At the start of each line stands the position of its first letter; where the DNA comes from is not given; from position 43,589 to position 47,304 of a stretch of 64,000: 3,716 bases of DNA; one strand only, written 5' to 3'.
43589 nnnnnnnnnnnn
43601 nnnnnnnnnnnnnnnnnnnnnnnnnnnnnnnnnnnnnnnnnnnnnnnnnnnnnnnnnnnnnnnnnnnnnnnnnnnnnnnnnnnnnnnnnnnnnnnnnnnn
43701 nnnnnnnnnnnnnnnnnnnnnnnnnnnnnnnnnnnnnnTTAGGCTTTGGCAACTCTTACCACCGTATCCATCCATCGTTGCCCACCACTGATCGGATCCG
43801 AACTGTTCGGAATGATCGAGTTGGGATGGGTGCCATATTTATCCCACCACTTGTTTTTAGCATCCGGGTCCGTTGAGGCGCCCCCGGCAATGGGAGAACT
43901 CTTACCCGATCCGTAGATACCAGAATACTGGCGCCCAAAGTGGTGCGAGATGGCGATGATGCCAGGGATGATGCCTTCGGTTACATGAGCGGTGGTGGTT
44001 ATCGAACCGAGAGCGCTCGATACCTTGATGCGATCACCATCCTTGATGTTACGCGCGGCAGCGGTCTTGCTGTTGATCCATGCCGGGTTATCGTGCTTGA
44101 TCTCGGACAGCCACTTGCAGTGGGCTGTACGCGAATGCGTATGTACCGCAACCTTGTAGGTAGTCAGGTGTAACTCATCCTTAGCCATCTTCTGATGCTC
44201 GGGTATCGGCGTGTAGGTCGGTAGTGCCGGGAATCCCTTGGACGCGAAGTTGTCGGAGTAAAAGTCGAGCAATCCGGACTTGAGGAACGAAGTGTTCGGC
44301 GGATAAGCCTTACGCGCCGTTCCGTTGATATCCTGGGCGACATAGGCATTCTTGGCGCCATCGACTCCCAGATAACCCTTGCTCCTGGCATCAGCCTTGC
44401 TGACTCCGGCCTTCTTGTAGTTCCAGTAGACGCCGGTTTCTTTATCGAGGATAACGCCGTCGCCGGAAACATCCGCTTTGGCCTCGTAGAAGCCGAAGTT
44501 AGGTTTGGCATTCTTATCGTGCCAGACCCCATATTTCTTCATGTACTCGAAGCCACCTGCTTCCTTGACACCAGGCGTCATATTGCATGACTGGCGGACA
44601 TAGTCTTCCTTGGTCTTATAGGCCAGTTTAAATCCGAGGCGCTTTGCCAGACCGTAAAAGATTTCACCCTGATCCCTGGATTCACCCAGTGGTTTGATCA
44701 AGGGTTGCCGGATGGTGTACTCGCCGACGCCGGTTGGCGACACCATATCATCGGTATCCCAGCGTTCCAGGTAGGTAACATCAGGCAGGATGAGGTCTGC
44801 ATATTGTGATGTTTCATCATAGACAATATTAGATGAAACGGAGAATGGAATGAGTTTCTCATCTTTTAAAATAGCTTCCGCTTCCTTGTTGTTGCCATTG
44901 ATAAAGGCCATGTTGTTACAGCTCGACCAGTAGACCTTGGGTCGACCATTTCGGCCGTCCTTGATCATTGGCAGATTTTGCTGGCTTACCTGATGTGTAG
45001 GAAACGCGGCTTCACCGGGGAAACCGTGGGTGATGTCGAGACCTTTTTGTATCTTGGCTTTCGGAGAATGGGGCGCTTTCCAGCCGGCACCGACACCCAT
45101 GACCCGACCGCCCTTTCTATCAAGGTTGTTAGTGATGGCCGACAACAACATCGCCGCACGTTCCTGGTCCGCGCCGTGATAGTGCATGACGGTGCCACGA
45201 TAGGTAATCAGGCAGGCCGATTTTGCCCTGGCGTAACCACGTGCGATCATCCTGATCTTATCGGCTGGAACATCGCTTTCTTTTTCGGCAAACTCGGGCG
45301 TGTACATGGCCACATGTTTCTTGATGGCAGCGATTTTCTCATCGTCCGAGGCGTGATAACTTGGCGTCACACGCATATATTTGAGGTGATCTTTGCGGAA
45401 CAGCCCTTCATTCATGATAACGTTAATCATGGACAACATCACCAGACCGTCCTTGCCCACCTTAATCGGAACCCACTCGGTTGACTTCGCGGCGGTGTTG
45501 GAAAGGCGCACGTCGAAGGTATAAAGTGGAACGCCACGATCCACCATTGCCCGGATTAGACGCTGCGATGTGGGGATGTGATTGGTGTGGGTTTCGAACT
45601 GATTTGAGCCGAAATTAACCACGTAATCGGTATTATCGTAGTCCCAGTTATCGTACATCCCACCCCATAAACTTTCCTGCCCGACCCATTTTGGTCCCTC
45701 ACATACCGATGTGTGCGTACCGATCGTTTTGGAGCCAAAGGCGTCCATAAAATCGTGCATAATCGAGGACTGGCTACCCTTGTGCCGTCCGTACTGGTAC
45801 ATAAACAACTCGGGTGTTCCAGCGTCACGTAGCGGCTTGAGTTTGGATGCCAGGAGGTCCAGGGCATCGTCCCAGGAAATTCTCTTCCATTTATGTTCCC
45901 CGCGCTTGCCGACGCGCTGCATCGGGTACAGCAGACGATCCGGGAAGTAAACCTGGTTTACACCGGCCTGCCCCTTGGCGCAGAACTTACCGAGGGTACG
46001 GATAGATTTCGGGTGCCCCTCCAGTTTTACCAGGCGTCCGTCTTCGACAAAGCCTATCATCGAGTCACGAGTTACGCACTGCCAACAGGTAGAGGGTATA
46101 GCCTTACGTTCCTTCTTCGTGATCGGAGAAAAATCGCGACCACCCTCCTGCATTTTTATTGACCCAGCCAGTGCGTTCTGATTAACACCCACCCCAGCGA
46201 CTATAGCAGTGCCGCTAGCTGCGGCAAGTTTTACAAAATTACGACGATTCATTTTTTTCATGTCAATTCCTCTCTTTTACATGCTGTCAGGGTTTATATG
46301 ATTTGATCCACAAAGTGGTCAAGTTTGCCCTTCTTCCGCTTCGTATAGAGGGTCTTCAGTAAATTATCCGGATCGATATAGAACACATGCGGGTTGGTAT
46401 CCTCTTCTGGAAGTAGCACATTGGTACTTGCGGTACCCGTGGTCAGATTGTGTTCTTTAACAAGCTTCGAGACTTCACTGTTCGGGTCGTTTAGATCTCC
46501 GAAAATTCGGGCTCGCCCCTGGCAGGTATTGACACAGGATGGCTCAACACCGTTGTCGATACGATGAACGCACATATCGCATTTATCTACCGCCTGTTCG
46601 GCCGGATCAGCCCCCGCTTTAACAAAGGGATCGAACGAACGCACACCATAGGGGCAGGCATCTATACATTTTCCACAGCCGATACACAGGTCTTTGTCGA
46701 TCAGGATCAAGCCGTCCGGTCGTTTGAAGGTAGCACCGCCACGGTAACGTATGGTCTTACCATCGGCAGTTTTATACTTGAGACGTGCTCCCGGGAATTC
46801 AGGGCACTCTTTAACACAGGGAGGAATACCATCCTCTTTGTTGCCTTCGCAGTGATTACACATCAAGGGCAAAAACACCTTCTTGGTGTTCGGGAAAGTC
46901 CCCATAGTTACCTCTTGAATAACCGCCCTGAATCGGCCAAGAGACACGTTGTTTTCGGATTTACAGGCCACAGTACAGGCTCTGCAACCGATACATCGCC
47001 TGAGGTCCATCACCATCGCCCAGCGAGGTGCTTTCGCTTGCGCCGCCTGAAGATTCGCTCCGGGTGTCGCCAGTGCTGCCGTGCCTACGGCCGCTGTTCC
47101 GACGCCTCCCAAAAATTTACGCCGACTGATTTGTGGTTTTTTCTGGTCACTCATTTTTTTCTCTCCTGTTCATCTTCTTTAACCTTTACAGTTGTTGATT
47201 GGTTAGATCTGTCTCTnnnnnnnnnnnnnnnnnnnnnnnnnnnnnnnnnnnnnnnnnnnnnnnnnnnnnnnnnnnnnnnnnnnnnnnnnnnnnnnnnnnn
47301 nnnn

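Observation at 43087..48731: Unassigned Mo-oxidoreductase operon using a 12-haem membrane cytochrome c in place of a PsrC/NrfD anchor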

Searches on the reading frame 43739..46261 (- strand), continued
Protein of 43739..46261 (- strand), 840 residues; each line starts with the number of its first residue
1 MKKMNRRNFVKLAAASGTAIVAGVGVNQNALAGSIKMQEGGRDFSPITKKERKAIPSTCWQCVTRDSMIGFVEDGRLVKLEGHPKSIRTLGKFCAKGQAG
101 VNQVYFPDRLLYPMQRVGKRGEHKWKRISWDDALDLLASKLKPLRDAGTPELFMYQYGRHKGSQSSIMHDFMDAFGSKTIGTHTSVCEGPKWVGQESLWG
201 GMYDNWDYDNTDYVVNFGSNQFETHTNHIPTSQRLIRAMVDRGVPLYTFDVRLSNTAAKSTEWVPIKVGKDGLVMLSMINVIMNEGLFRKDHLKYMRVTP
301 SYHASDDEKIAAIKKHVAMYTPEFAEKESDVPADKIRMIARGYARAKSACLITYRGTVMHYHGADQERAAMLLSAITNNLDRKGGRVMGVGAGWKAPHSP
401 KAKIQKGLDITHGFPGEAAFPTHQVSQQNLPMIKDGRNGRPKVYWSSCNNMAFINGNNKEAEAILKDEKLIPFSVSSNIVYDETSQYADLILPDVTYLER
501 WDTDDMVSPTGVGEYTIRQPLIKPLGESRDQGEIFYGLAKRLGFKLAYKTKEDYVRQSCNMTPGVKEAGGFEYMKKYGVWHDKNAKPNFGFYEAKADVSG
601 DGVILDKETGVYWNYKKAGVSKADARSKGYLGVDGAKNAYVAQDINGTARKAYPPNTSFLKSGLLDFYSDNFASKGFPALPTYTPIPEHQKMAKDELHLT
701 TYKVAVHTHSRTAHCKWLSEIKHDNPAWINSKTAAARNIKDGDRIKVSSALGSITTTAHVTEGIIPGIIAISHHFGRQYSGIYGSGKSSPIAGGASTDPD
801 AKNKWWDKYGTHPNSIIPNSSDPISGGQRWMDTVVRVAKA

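Call 76: fold_search(model_id=the predicted structure, library=pdb)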
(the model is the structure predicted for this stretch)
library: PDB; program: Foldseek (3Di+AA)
matches with E <= 10: 893; with E <= 0.001: 181
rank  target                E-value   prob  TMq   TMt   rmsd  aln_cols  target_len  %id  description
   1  6cz7_C                1.0e-39  1.00  0.69  0.71   7.0       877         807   22  The arsenate respiratory reductase (Arr) complex from Shewanella sp. ANA-3 (released 2018-08-15)
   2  6cz7_A                1.4e-39  1.00  0.70  0.72   7.0       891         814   22  The arsenate respiratory reductase (Arr) complex from Shewanella sp. ANA-3 (released 2018-08-15)
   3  2vpw_A                2.5e-39  1.00  0.70  0.79   5.8       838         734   23  Polysulfide reductase with bound menaquinone (released 2008-06-10)
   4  8j83_A                2.4e-38  1.00  0.62  0.58   7.3       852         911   17  Crystal structure of formate dehydrogenase from Methylorubrum extorquens AM1 (released 2023-10-11)
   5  7vw6_A                7.8e-38  1.00  0.64  0.59   5.9       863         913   17  Cryo-EM Structure of Formate Dehydrogenase 1 from Methylorubrum extorquens AM1 (released 2022-06-01)
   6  2v45                  4.7e-37  1.00  0.63  0.72   8.3       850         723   19  A New Catalytic Mechanism of Periplasmic Nitrate Reductase from Desulfovibrio desulfuricans ATCC 27774 from Crystallogra (released 2008-03-18)
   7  1fdi                  5.8e-37  1.00  0.63  0.73   7.1       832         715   18  OXIDIZED FORM OF FORMATE DEHYDROGENASE H FROM E. COLI COMPLEXED WITH THE INHIBITOR NITRITE (released 1997-08-20)
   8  2v3v                  3.8e-36  1.00  0.63  0.73   8.4       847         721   20  A New Catalytic Mechanism of Periplasmic Nitrate Reductase from Desulfovibrio desulfuricans ATCC 27774 from Crystallogra (released 2008-03-18)
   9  2nap                  1.2e-35  1.00  0.63  0.73   8.3       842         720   19  DISSIMILATORY NITRATE REDUCTASE (NAP) FROM DESULFOVIBRIO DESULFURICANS (released 1999-09-19)
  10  2jio                  3.4e-35  1.00  0.63  0.73   8.0       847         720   19  A New Catalytic Mechanism of Periplasmic Nitrate Reductase from Desulfovibrio desulfuricans ATCC 27774 from Crystallogra (released 2008-03-18)
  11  5e7o_A                2.2e-34  1.00  0.62  0.59   9.2       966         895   18  Crystal structure of the perchlorate reductase PcrAB mutant W461E of PcrA from Azospira suillum PS (released 2016-03-09)
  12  1aa6                  2.9e-34  1.00  0.59  0.71   8.7       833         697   19  REDUCED FORM OF FORMATE DEHYDROGENASE H FROM E. COLI (released 1997-08-20)
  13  9vap_A                3.3e-34  1.00  0.64  0.60   8.8       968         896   19  Cryo-EM structure of formate dehydrogenase from Shewanella oneidensis MR-1 (SoFdhAB) (released 2026-04-08)
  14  7z0t_A                4.9e-34  1.00  0.62  0.72   8.0       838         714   19  Structure of the Escherichia coli formate hydrogenlyase complex (aerobic preparation, composite structure) (released 2022-09-28)
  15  9ktl_A                8.0e-34  1.00  0.60  0.53   8.4       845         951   18  Cryo-EM structure of reduced form of formate dehydrogenase from Rhodobacter aestuarii (RaFDH) with NADH (released 2025-06-18)
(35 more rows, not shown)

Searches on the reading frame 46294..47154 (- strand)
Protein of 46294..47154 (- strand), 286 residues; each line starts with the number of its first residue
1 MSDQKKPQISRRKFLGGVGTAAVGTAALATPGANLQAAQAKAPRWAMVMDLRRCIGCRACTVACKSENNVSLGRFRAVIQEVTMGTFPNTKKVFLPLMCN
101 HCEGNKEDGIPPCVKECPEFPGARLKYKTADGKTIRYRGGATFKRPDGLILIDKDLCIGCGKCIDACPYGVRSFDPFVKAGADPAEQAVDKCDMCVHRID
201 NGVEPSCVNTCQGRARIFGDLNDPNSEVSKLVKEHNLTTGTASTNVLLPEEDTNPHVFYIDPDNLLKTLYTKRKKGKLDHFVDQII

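Call 3: search_protein_families(library=pfam, proteins=[window:46294-47154:-], max_evalue=0.01)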
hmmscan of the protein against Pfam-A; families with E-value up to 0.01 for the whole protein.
window:46294-47154:- (286 aa): 15 families
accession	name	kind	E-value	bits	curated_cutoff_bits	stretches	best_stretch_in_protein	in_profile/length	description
PF13247.11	Fer4_11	-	3.1e-15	56.6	26.2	1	93-220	4-99/100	4Fe-4S dicluster domain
PF13237.11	Fer4_10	-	4.6e-12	46.1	25.5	2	150-211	2-52/53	4Fe-4S dicluster domain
PF12797.12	Fer4_2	-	5.4e-11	42.1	24.5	2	150-169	3-22/22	4Fe-4S binding domain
PF12837.12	Fer4_6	-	3.1e-10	39.9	25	2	150-171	2-23/24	4Fe-4S binding domain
PF12838.12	Fer4_7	-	3.9e-10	40.5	27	2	157-211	2-48/52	4Fe-4S dicluster domain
PF00037.32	Fer4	-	2.5e-09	37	21.1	1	151-171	2-22/24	4Fe-4S binding domain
PF13187.11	Fer4_9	-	5.4e-09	36.4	27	2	157-213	2-49/52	4Fe-4S dicluster domain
PF12800.12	Fer4_4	-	5.4e-06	26.7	24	1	155-170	2-17/17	4Fe-4S binding domain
PF14697.11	Fer4_21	-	2e-05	25.1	35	1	152-195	3-47/59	4Fe-4S dicluster domain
PF13534.11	Fer4_17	-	6.7e-05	23.8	22.2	1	99-171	2-60/61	4Fe-4S dicluster domain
PF17179.9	Fer4_22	-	0.00026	22.2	27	0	137-170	61-94/95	4Fe-4S dicluster domain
PF12798.12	Fer4_3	-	0.00084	20.4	27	1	157-170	1-14/15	4Fe-4S binding domain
PF13459.11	Fer4_15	-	0.0011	20.1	22.4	0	150-168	1-19/66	4Fe-4S single cluster domain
PF25160.1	LdpA_Fe-S-bd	-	0.0011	19.1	27.6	1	153-170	24-41/49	LdpA Fe-S cluster-binding domain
PF13183.11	Fer4_8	-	0.0084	17.1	27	0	112-171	10-68/68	4Fe-4S dicluster domain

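Call 4: search_protein_families(library=ncbifam, proteins=[window:46294-47154:-], max_evalue=0.01)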
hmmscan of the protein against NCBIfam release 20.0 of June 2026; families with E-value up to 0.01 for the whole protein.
window:46294-47154:- (286 aa): 52 families (the best 25 are shown)
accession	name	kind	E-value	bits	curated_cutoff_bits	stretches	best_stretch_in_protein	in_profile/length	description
NF011569.0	PRK14993.1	equivalog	1e-54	185.6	416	2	141-268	116-230/244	tetrathionate reductase subunit TtrB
NF045797.1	DsrO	equivalog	1.1e-52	178.9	200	2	140-260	118-234/235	sulfate reduction electron transfer complex DsrMKJOP subunit DsrO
NF041715.1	arsenate_red_ArrB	equivalog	3.7e-46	157.6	450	3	186-261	158-226/233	arsenate respiratory reductase iron-sulfur subunit ArrB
TIGR03149.1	cyt_nit_nrfC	equivalog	1.8e-40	138.7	377.6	2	140-237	109-200/225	cytochrome c nitrite reductase Fe-S protein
TIGR03478.1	DMSO_red_II_bet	subfamily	5.5e-30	104.4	480.7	2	84-262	116-255/321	DMSO reductase family type II enzyme, iron-sulfur subunit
TIGR02951.1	DMSO_dmsB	equivalog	1.8e-28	99.6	214.1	2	140-223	79-155/161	DMSO/selenate family reductase complex B subunit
NF042979.1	EthbenzDh_ebdB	equivalog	1e-24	87.1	740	2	85-262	139-277/354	ethylbenzene dehydrogenase subunit beta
NF041782.1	mnquin_red_QrcC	equivalog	1.4e-23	83.8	400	3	45-119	1-82/239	menaquinone reductase iron-sulfur cluster-binding subunit QrcC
NF045715.1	sulf_resp_HmcB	equivalog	1.6e-22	80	420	2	142-223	124-200/307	sulfate respiration complex iron-sulfur protein HmcB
NF008134.0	PRK10882.1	equivalog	2.5e-21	76.1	263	2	111-236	119-223/329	hydrogenase 2 operon protein HybA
NF038355.1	FDH3_beta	equivalog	5.2e-18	65.7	240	1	47-196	5-122/180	formate dehydrogenase FDH3 subunit beta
TIGR01582.1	FDH-beta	equivalog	1.4e-16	60.4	334.7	1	37-235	14-196/283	formate dehydrogenase subunit beta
TIGR01660.1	narH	equivalog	4.5e-15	55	524.05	2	79-227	163-278/492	nitrate reductase subunit beta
NF007658.0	PRK10330.1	equivalog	1.5e-13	50.6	260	2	143-222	75-158/181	electron transport protein HydN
NF009408.0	PRK12769.1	equivalog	4.6e-10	38.2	1003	1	48-215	6-141/659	formate-dependent uric acid utilization protein AegA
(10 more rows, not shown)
